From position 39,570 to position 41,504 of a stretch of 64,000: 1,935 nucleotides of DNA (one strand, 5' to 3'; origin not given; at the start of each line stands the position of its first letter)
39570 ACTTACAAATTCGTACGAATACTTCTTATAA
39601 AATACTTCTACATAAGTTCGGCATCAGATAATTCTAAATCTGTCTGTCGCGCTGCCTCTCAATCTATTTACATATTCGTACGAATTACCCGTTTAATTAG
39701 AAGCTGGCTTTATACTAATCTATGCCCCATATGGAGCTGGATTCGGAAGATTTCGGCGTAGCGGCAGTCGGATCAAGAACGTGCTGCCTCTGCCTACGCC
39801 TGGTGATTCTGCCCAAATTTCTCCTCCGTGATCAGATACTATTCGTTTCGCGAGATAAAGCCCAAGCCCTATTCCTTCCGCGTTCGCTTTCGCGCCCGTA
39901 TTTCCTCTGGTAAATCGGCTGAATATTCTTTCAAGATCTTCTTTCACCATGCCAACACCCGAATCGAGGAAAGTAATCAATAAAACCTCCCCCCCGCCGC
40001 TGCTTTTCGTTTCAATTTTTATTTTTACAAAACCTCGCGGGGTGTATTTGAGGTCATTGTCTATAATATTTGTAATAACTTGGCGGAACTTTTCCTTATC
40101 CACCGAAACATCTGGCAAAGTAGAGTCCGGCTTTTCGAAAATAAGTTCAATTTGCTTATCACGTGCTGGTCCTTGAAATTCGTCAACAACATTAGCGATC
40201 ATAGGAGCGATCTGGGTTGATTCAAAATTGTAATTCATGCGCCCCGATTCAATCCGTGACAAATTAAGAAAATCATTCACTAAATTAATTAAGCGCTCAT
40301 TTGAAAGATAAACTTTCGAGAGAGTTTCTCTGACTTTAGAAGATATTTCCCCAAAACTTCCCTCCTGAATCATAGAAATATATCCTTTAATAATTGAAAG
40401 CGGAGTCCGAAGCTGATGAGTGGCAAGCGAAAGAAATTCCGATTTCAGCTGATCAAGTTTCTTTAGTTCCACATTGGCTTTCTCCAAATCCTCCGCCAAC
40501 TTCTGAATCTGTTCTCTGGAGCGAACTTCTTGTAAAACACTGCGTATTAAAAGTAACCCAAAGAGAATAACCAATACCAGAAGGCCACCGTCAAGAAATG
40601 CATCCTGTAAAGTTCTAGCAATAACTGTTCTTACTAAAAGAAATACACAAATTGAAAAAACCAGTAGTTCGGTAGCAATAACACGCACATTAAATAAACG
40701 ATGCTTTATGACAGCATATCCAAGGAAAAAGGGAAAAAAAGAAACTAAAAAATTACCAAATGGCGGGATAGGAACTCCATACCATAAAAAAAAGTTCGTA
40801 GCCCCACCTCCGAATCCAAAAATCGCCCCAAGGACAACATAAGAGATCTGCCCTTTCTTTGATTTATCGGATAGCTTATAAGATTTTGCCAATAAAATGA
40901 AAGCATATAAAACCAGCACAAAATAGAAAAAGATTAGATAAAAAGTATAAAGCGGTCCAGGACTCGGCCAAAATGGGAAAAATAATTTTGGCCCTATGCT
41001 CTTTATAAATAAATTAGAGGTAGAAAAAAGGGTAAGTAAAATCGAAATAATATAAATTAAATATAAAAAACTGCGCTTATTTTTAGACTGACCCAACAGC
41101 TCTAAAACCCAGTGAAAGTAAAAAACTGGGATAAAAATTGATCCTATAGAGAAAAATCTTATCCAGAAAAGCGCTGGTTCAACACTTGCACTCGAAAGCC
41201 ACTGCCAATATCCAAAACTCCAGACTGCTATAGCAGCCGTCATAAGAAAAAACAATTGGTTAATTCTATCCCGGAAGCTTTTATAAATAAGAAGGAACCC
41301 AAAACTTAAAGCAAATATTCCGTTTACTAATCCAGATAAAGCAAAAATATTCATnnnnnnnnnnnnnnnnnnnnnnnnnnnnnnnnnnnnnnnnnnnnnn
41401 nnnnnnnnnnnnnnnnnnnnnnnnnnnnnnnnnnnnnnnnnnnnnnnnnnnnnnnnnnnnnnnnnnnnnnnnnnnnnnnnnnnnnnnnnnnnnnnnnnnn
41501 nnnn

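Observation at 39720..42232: Orphan multi-TM sensor kinase translationally coupled to a SAM methyltransferase, with no response regulator nearby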

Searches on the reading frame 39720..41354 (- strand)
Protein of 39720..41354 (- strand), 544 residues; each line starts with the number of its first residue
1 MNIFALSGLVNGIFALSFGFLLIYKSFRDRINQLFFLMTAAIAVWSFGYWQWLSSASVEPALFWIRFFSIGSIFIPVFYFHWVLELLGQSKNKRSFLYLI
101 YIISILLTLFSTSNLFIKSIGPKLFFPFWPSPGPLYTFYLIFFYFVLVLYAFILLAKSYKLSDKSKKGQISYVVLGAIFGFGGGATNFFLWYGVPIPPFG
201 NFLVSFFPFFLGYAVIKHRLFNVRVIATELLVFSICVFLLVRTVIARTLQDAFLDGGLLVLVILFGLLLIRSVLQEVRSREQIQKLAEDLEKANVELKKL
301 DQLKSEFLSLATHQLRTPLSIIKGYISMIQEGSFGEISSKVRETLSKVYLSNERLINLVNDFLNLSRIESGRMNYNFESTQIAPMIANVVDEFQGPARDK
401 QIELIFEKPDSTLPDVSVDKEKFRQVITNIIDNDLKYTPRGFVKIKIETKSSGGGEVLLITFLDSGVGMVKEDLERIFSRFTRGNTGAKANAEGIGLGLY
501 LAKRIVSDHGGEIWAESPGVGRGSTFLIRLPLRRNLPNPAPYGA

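Call 3: search_protein_families(library=pfam, proteins=[window:39720-41354:-], max_evalue=0.01)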
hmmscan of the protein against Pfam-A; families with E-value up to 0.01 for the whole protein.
window:39720-41354:- (544 aa): 4 families
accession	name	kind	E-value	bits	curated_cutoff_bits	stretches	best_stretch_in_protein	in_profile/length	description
PF02518.31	HATPase_c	-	5.4e-24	85.2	26.4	1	419-533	2-110/111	Histidine kinase-, DNA gyrase B-, and HSP90-like ATPase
PF16927.11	HisKA_7TM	-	2.5e-19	70.5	28.6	1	14-223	4-222/224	N-terminal 7TM region of histidine kinase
PF00512.31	HisKA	-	7e-16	58.5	26.9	1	304-371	2-66/66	His Kinase A (phospho-acceptor) domain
PF13589.12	HATPase_c_3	-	0.0036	17.8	25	1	424-503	4-81/137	Histidine kinase-, DNA gyrase B-, and HSP90-like ATPase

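Call 4: search_protein_families(library=ncbifam, proteins=[window:39720-41354:-], max_evalue=0.01)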
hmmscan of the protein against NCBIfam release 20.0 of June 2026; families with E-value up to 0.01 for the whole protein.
window:39720-41354:- (544 aa): 77 families (the best 25 are shown)
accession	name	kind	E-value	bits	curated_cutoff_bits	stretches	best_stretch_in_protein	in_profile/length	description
NF046044.1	PnpS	equivalog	1.4e-48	165.8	400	1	296-531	162-390/390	two-component system histidine kinase PnpS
NF033092.0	HK_WalK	equivalog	2e-48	165.4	725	1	296-532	364-594/594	cell wall metabolism sensor histidine kinase WalK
NF047874.1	MASE3_PAS_HK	subfamily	3.1e-44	151.8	560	1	272-534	370-626/655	MASE3 domain-containing sensor histidine kinase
TIGR02966.1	phoR_proteo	equivalog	1.7e-43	148.9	334.2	1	296-529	106-332/333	phosphate regulon sensor histidine kinase PhoR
TIGR02956.1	TMAO_torS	equivalog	3.9e-43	147.7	676.5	1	275-535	434-685/967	TMAO reductase system sensor histidine kinase/response regulator TorS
NF038297.2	hybrid_HK_HrmK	equivalog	3.6e-41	141.5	725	1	272-535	203-460/607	hybrid histidine kinase/response regulator HrmK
NF033093.1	HK_VicK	exception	2.4e-39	135.2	680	1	296-534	201-437/448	cell wall metabolism sensor histidine kinase VicK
NF041880.1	EPS_EpsF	equivalog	3.9e-39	134.5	900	1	289-531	259-492/492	response regulator EpsF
NF041735.1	hist_kin_RppB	equivalog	1.9e-37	129.1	400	1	306-531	218-438/438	two-component system sensor histidine kinase RppB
NF045911.1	TCSHisKinNblS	equivalog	1.3e-36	126.2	1000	1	271-531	354-619/621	two-component system sensor histidine kinase NblS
NF007837.0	PRK10549.1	equivalog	1.8e-36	125.9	603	1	276-536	212-462/466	envelope stress sensor histidine kinase BaeS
NF008318.0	PRK11107.1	equivalog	2.6e-36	125.1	890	1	283-535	274-521/920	two-component sensor histidine kinase BarA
NF011874.0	PRK15347.1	equivalog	3.1e-35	121.5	852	1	282-534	376-616/921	two component system sensor kinase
NF006800.0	PRK09303.1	equivalog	4.6e-35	121.3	342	1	289-534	136-379/383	histidine kinase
NF012163.2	BaeS_SmeS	equivalog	8.8e-35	120.5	500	1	277-521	213-448/457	sensor histidine kinase efflux regulator BaeS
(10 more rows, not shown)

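Call 9: find_encoding_contigs(protein=window:39720-41354:-, flank=10000, max_places=10)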
Protein window:39720-41354:- (544 aa): no gene with exactly this product is on record in the collection.

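Call 80: predict_structure(alignment_id=A3)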
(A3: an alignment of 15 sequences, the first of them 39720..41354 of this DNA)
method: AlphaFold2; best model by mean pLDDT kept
length: 544 residues; sequences in the alignment: 15
mean_pLDDT: 70.5   pTM: 0.46
mean pLDDT of the five models: 70.5, 69.5, 67.9, 67.3, 63.9
residues with pLDDT >= 90: 93; 70-90: 217; 50-70: 151; < 50: 83
segments of 3 or more residues with pLDDT < 50: 367-381, 414-420, 434-440, 452-454, 466-495, 517-522, 533-544
pLDDT, mean of each block of 10 residues (from residue 1): 83 83 76 88 91 91 90 93 90 92 93 89 89 90 91 92 80 85 85 79 70 59 59 72 78 80 77 72 76 76 69 69 76 77 77 69 54 39 55 60 56 48 51 48 60 53 53 45 39 50 58 54 57 38 31
secondary structure, 60 per line:
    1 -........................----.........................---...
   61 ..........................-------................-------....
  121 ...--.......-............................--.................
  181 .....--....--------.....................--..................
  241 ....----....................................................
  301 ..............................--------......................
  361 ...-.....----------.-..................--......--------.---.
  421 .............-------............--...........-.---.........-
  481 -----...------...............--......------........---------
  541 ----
elements in order: H2-25 H30-54 H58-86 H94-109 E117-123 E126-132 H134-161 H164-185 H188-191 H200-220 H223-244 H249-330 H339-363 H365-369 H382-399 E402-407 H420-433 E441-452 E455-465 H471-479 H496-509 E512-517 E524-531

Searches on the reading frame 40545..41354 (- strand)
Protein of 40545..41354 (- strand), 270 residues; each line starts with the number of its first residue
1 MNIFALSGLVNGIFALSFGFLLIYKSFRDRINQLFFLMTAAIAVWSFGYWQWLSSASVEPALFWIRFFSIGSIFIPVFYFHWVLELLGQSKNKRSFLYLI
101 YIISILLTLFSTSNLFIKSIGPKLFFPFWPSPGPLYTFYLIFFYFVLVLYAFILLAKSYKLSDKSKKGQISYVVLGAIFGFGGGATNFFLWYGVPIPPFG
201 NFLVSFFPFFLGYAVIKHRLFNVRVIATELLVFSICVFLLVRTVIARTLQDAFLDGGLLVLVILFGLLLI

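Call 48: find_related_loci(query=A2, collection=metagenome_contigs, flank=6000)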
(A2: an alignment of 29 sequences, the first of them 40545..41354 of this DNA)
Query A2 (270 aa) in metagenome_contigs; peptide patterns used: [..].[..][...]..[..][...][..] (x = any residue, [..] = any of these).
600 stretches matched a pattern (row limit reached: there are more); 513 encode a relative of the query (tblastn E <= 1e-3); the best 80 are kept; 80 distinct loci.
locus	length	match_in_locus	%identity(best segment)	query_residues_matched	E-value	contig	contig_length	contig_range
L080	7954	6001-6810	79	1-270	2e-117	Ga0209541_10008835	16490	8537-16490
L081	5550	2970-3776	57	1-270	3e-98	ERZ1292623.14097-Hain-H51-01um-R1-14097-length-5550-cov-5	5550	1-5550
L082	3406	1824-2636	58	1-270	3e-98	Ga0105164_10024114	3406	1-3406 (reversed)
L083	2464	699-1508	62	2-270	2e-93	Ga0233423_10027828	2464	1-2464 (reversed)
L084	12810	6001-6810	53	1-270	1e-90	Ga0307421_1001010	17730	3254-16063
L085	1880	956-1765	62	2-270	3e-95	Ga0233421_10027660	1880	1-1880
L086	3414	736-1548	51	1-270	4e-91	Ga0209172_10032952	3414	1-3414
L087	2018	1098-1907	51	1-270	2e-91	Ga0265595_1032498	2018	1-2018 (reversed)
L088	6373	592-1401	50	1-270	3e-87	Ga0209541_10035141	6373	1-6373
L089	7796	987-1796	50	1-270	4e-87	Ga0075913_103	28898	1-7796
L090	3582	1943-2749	48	2-270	2e-85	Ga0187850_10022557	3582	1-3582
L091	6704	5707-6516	48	1-270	6e-85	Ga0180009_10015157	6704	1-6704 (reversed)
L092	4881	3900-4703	49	3-270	5e-83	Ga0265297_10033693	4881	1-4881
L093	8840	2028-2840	49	1-270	7e-83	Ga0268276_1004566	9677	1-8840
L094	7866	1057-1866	48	1-270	8e-83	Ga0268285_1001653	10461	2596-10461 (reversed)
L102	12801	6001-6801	46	4-270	9e-78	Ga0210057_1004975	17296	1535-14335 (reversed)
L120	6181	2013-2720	47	1-236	4e-66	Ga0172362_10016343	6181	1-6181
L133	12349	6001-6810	39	1-270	4e-61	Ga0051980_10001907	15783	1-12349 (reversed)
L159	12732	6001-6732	41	1-244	4e-56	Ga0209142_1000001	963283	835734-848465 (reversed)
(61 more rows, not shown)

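Call 62: find_homologous_proteins(query=window:40545-41354:-, max_evalue=0.001)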
Query window:40545-41354:- (270 aa): 33 proteins with E <= 0.001 among 4279 candidates.
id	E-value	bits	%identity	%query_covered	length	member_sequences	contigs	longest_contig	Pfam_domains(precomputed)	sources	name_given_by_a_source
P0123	5.1e-131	454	78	100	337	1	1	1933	PF00512.32,PF16927.12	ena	-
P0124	1.2e-92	328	57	100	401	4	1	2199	PF00512.32,PF16927.12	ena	-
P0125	1.4e-92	328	59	100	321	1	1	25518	PF16927.12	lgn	-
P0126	1.0e-82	296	55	94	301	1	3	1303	PF16927.12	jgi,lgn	-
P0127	1.2e-79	286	51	100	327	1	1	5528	PF16927.12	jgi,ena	-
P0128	4.6e-78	281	50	100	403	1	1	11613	PF00512.32,PF16927.12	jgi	jgi:hypothetical protein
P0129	3.2e-74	268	50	100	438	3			PF00512.32,PF16927.12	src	-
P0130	6.9e-71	257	80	59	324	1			PF00512.32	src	-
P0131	6.6e-70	254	47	99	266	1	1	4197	PF16927.12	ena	-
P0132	2.2e-69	252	48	95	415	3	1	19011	PF00512.32,PF16927.12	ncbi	ncbi:MAG: histidine kinase dimerization/phospho-acceptor domain-containing protein [Patescibacteria 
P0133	1.9e-68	249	56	76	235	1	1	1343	PF16927.12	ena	-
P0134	5.9e-68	247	45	100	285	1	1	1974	PF16927.12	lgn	-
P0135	6.1e-57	211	57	66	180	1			PF16927.12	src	-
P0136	6.8e-56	208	55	64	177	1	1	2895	PF16927.12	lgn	-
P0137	5.6e-53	198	42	100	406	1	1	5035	PF00512.32,PF16927.12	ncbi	ncbi:MAG: histidine kinase dimerization/phospho-acceptor domain-containing protein, partial [bacteri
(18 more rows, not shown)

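Call 99: search_protein_families(library=pfam, proteins=[L102:4626-5981:+, L133:4507-5940:+, L159:5270-5998:+, L120:1215-1916:+], max_evalue=0.001)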
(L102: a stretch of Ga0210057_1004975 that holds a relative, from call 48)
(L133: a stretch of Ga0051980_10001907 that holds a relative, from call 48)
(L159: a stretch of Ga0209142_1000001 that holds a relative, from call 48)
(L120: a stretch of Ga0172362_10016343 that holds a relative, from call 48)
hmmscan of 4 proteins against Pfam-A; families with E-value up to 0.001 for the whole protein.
L102:4626-5981:+ (452 aa): 9 families
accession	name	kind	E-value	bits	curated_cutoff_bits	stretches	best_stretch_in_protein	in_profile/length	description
PF08241.18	Methyltransf_11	-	3e-14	53.8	21.2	1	255-362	1-94/95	Methyltransferase domain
PF13649.12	Methyltransf_25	-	1.2e-11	45.5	27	1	255-359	2-97/97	Methyltransferase domain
PF13489.12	Methyltransf_23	-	2.3e-10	40.9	27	1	231-432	5-160/164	Methyltransferase domain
PF13847.12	Methyltransf_31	-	2.9e-10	40.4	27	1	254-378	7-120/145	Methyltransferase domain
PF01553.26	Acyltransferase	-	1.2e-09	38.6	23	1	23-153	1-131/132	Acyltransferase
PF08242.18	Methyltransf_12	-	4.4e-09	37.4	30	1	255-361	1-98/98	Methyltransferase domain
PF01209.24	Ubie_methyltran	-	4.8e-08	33.1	20.1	1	235-362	35-150/233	ubiE/COQ5 methyltransferase family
PF05175.20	MTS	-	4e-05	23.8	23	1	245-361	26-136/170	Methyltransferase small domain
PF00398.26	RrnaAD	-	0.0007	19.2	24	1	255-310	35-86/263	Ribosomal RNA adenine dimethylase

L133:4507-5940:+ (478 aa): 7 families
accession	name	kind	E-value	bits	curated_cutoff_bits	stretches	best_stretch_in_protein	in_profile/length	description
PF01553.26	Acyltransferase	-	1.4e-09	38.3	23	1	50-177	2-129/132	Acyltransferase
PF08241.18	Methyltransf_11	-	8.6e-09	36.4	21.2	1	282-388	2-94/95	Methyltransferase domain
PF13489.12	Methyltransf_23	-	9.6e-09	35.6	27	1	262-459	7-161/164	Methyltransferase domain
PF08242.18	Methyltransf_12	-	5.8e-08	33.8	30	1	281-387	1-98/98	Methyltransferase domain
PF13649.12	Methyltransf_25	-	1.4e-07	32.5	27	1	282-385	3-97/97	Methyltransferase domain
PF13847.12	Methyltransf_31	-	6.6e-06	26.3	27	1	279-398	6-118/145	Methyltransferase domain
PF05175.20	MTS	-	0.0009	19.4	23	0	270-388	25-137/170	Methyltransferase small domain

L159:5270-5998:+ (243 aa): 9 families
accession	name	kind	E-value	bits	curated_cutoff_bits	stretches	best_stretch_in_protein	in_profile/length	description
PF13847.12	Methyltransf_31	-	5.6e-14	52.5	27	1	44-159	5-113/145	Methyltransferase domain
PF08242.18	Methyltransf_12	-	7.8e-14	52.6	30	1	47-153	1-98/98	Methyltransferase domain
PF08241.18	Methyltransf_11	-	1.3e-13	51.8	21.2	1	47-154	1-94/95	Methyltransferase domain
PF13649.12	Methyltransf_25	-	6.4e-13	49.7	27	1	47-151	2-97/97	Methyltransferase domain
PF13489.12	Methyltransf_23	-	1.2e-11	45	27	1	40-227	20-163/164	Methyltransferase domain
PF01209.24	Ubie_methyltran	-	6.2e-06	26.2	20.1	1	44-236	49-226/233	ubiE/COQ5 methyltransferase family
PF01170.24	UPF0020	-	0.00071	19.8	22.3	0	60-162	70-171/197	RMKL-like, methyltransferase domain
PF06325.19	PrmA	-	0.00071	19.6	22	0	44-129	163-245/296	Ribosomal protein L11 methyltransferase (PrmA)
PF05401.17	NodS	-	0.00076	19.8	24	0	32-163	34-152/201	Nodulation protein S (NodS)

L120:1215-1916:+ (234 aa): 4 families
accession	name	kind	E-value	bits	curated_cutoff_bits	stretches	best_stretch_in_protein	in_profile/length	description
PF01209.24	Ubie_methyltran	-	8e-08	32.4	20.1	1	24-147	37-151/233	ubiE/COQ5 methyltransferase family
PF08241.18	Methyltransf_11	-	3.2e-07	31.4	21.2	1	39-146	1-94/95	Methyltransferase domain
PF13649.12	Methyltransf_25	-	3.7e-06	28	27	1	39-143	2-97/97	Methyltransferase domain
PF13847.12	Methyltransf_31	-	1.1e-05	25.6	27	1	34-169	3-127/145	Methyltransferase domain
